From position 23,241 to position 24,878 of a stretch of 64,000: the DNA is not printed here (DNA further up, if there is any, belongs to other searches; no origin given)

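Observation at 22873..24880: Two-gene TIR / GNAT operon with no known TIR-system partners: candidate undescribed defence or toxin module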

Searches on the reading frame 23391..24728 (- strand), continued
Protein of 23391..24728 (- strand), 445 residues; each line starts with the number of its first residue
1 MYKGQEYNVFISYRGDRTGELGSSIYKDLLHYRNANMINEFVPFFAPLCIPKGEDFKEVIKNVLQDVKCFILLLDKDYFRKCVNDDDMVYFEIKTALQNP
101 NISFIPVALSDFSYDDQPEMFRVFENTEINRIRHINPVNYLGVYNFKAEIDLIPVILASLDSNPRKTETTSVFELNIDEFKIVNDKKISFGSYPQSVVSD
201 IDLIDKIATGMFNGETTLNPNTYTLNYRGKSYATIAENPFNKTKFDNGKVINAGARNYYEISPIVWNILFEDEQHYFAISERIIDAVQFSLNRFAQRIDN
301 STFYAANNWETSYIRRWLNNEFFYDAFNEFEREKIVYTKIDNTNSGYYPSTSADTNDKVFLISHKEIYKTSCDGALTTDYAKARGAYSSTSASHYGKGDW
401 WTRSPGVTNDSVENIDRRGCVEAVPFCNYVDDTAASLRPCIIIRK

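Call 68: search_protein_families(library=pfam, proteins=[L019:11961-13361:+, L019:13683-15356:+, L018:403-885:+, L018:3214-6360:+, L018:6360-8021:+, L018:8127-9005:+, L020:605-1174:+, L020:1255-1860:-, L020:4222-4626:+, L020:4640-5773:+], max_evalue=0.001)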
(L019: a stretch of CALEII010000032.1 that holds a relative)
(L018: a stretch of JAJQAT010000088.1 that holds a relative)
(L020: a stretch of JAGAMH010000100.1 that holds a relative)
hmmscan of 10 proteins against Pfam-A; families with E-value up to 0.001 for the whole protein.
L019:11961-13361:+ (467 aa): 3 families
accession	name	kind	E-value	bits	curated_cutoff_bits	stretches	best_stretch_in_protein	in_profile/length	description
PF00395.25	SLH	-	5e-09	36.4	20.8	1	318-361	1-44/44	S-layer homology domain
PF13472.12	Lipase_GDSL_2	-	6.3e-09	37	32.9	1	41-302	2-177/178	GDSL-like Lipase/Acylhydrolase family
PF00657.28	Lipase_GDSL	-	4.8e-05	24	23.6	1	39-308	2-208/208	GDSL-like Lipase/Acylhydrolase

L019:13683-15356:+ (558 aa): 2 families
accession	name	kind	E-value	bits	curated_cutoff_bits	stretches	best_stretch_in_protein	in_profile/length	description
PF00149.33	Metallophos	-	2.6e-17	64.3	21.5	1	28-254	1-190/191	Calcineurin-like phosphoesterase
PF12850.12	Metallophos_2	-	5.5e-05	23.6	27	1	70-257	14-121/154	Calcineurin-like phosphoesterase superfamily domain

L018:403-885:+ (161 aa): 0 families

L018:3214-6360:+ (1049 aa): 4 families
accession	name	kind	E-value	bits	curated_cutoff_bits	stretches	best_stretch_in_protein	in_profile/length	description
PF00176.29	SNF2-rel_dom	-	1.8e-69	234.5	24.9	1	596-871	1-289/290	SNF2-related domain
PF08455.15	SNF2_assoc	-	3.6e-65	220.8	27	1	234-582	9-366/373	Bacterial SNF2 helicase associated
PF00271.37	Helicase_C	-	4.3e-26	91.8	23.5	1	883-994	2-110/110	Helicase conserved C-terminal domain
PF04434.22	SWIM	-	2.2e-06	27.5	19.6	1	65-99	1-35/38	SWIM zinc finger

L018:6360-8021:+ (554 aa): 0 families

L018:8127-9005:+ (293 aa): 0 families

L020:605-1174:+ (190 aa): 0 families

L020:1255-1860:- (201 aa): 1 family
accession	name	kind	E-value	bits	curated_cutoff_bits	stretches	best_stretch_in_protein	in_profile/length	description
PF00440.29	TetR_N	-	1.4e-12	47.6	24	1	24-68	1-45/47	Bacterial regulatory proteins, tetR family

L020:4222-4626:+ (135 aa): 2 families
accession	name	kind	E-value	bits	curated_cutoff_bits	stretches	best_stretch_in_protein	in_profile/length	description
PF01575.25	MaoC_dehydratas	-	5.8e-24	84.5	27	1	10-114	10-115/123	MaoC like domain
PF13452.11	FAS1_DH_region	-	1.3e-08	35.5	22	1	13-126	9-131/132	FAS1-like, dehydratase domain region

L020:4640-5773:+ (378 aa): 5 families
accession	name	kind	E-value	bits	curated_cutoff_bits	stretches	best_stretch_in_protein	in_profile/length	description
PF00441.29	Acyl-CoA_dh_1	-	6.2e-51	172.9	22.4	1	226-375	1-149/150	Acyl-CoA dehydrogenase, C-terminal domain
PF02771.21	Acyl-CoA_dh_N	-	5e-38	130.4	22.9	1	8-115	6-113/113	Acyl-CoA dehydrogenase, N-terminal domain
PF08028.16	Acyl-CoA_dh_2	-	1.7e-28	100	22.7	1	241-364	1-133/134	Acyl-CoA dehydrogenase, C-terminal domain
PF02770.24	Acyl-CoA_dh_M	-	2.8e-26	92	33.3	1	119-214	1-97/97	Acyl-CoA dehydrogenase, middle domain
PF22924.1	ACOX_C_alpha1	-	5.2e-06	26.8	27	1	301-366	94-159/169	Acyl-CoA oxidase, C-alpha1 domain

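Call 71: search_protein_families(library=phrogs, proteins=[window:23391-24728:-], max_evalue=0.01)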
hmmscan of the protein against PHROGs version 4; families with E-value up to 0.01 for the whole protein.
window:23391-24728:- (445 aa): 1 family
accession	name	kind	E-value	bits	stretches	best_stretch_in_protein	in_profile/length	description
phrog_9958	-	unknown function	1.3e-06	28.9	1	259-371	16-116/210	-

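Call 72: search_dna_similar(query=window:23391-24728:-, collection=phages, mode=protein, max_rows=15)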
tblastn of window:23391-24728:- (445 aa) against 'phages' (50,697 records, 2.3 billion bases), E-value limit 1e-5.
Records with a match: 1; places in all: 1; records where one place covers at least 80% of the query: 0.
Best place of each record, by identity: <60% 1.
By first word of the organism name: Bacteriophage 1.
By host as written in the record: - 1.
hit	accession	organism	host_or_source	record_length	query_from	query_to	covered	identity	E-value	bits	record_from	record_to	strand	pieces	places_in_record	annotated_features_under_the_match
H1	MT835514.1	Bacteriophage sp.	human fecal samples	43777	166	445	63%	22.8%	1e-7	60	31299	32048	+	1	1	record has no annotation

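Call 73: search_dna_similar(query=window:23391-24728:-, collection=plasmids, mode=protein, max_rows=15)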
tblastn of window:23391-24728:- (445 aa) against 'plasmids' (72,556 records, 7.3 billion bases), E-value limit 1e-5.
Records with a match: 1; places in all: 1; records where one place covers at least 80% of the query: 0.
Best place of each record, by identity: <60% 1.
By first word of the organism name: Subdoligranulum 1.
By predicted mobility (MOB-suite, as given by PLSDB): non-mobilizable 1.
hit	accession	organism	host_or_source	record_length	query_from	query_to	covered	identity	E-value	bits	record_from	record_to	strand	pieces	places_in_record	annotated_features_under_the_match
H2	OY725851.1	Subdoligranulum variabile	-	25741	309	443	30%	33.6%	1e-8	65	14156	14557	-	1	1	record has no annotation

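Call 74: find_related_loci(query=A1, collection=viral_contigs, flank=8000)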
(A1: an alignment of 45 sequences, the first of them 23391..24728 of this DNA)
Query A1 (445 aa) in viral_contigs; peptide patterns used: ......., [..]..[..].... (x = any residue, [..] = any of these).
30 stretches matched a pattern, but none encodes a relative of the query by tblastn (E <= 1e-3).

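Call 75: find_related_loci(query=A1, collection=metagenome_contigs, flank=6000)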
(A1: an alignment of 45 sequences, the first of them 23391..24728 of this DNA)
Query A1 (445 aa) in metagenome_contigs; peptide patterns used: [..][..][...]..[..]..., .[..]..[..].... (x = any residue, [..] = any of these).
88 stretches matched a pattern; 11 encode a relative of the query (tblastn E <= 1e-3); 11 distinct loci.
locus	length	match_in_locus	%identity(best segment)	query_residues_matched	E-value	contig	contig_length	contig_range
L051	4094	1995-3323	54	1-439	3e-166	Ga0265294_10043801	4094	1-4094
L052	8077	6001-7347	53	1-445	4e-158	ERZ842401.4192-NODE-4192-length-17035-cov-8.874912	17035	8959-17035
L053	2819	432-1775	45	1-445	2e-129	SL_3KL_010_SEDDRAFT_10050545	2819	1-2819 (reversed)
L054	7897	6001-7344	44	1-445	3e-121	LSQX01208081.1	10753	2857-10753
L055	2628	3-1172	44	51-444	3e-117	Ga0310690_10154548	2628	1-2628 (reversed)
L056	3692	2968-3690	39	2-245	4e-57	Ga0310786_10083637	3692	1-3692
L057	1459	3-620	50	242-445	4e-57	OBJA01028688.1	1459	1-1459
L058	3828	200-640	41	5-156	1e-34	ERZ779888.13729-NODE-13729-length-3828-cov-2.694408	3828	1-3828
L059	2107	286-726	39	5-156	6e-31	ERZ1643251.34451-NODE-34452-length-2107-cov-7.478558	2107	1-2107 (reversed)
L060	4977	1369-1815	35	1-156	1e-18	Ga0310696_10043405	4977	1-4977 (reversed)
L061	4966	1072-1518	27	6-143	3e-10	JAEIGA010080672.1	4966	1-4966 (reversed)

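Call 80: search_protein_families(library=pfam, proteins=[L053:1782-2336:+, L057:637-1185:+, L015:6298-7788:+, L015:5281-6300:-, L015:1826-2614:-, L015:8253-9086:+, L010:6998-7957:+, L010:6012-6986:+], max_evalue=0.01)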
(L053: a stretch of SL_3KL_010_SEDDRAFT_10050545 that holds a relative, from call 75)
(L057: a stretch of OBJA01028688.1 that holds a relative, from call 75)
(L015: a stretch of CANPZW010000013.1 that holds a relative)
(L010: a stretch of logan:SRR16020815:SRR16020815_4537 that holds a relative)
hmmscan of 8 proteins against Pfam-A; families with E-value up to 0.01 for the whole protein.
L053:1782-2336:+ (185 aa): 6 families
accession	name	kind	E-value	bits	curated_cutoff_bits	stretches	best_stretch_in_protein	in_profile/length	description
PF00583.31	Acetyltransf_1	-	1.2e-12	48.5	20.7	1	64-160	25-116/116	Acetyltransferase (GNAT) family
PF13508.13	Acetyltransf_7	-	1.6e-08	35.3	27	1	69-160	2-82/84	Acetyltransferase (GNAT) domain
PF13420.13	Acetyltransf_4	-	5.9e-08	33.3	24.3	1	68-165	47-139/155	Acetyltransferase (GNAT) domain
PF13673.13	Acetyltransf_10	-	8.2e-07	29.5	23.6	1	65-138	24-85/128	Acetyltransferase (GNAT) domain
PF14542.12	Acetyltransf_CG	-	0.0028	18.2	30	1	77-135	6-55/80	GCN5-related N-acetyl-transferase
PF13880.12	Acetyltransf_13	-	0.0046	17.2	22.8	0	107-134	7-34/69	ESCO1/2 acetyl-transferase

L057:637-1185:+ (183 aa): 4 families
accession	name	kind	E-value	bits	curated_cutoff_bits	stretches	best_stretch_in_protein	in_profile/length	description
PF00583.31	Acetyltransf_1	-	3.3e-10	40.7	20.7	1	59-148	23-107/116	Acetyltransferase (GNAT) family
PF13508.13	Acetyltransf_7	-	1.2e-07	32.4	27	1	68-137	4-62/84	Acetyltransferase (GNAT) domain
PF13673.13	Acetyltransf_10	-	0.00045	20.6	23.6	1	66-129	30-79/128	Acetyltransferase (GNAT) domain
PF13420.13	Acetyltransf_4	-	0.0082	16.6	24.3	0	71-170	53-147/155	Acetyltransferase (GNAT) domain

L015:6298-7788:+ (497 aa): 1 family
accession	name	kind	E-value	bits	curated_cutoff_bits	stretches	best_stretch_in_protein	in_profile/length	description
PF19789.6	DUF6273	-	5.9e-23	82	23.5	1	315-496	1-171/172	Domain of unknown function (DUF6273)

L015:5281-6300:- (339 aa): 2 families
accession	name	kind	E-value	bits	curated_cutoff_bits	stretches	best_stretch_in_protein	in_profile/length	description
PF00877.26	NLPC_P60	-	7.4e-17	61.7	23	1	213-333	1-101/105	NlpC/P60 family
PF08239.17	SH3_3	-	8.1e-06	26.4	27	1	138-187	1-52/54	Bacterial SH3 domain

L015:1826-2614:- (262 aa): 1 family
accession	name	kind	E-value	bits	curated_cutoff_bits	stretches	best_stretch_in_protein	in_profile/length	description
PF02811.25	PHP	-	5.1e-18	66.4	26.4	1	7-189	2-162/164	PHP domain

L015:8253-9086:+ (278 aa): 2 families
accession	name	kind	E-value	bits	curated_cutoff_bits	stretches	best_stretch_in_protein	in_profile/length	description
PF13306.12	LRR_5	-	2.5e-20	73.1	27.7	1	165-236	20-91/127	BspA type Leucine rich repeat region (6 copies)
PF24381.1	DUF7537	-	0.0097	15.9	31.7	0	13-117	4-105/258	Family of unknown function (DUF7537)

L010:6998-7957:+ (319 aa): 1 family
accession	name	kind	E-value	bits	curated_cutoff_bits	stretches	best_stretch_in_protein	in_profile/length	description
PF13306.12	LRR_5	-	2.1e-13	50.7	27.7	1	203-257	10-63/127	BspA type Leucine rich repeat region (6 copies)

L010:6012-6986:+ (324 aa): 0 families
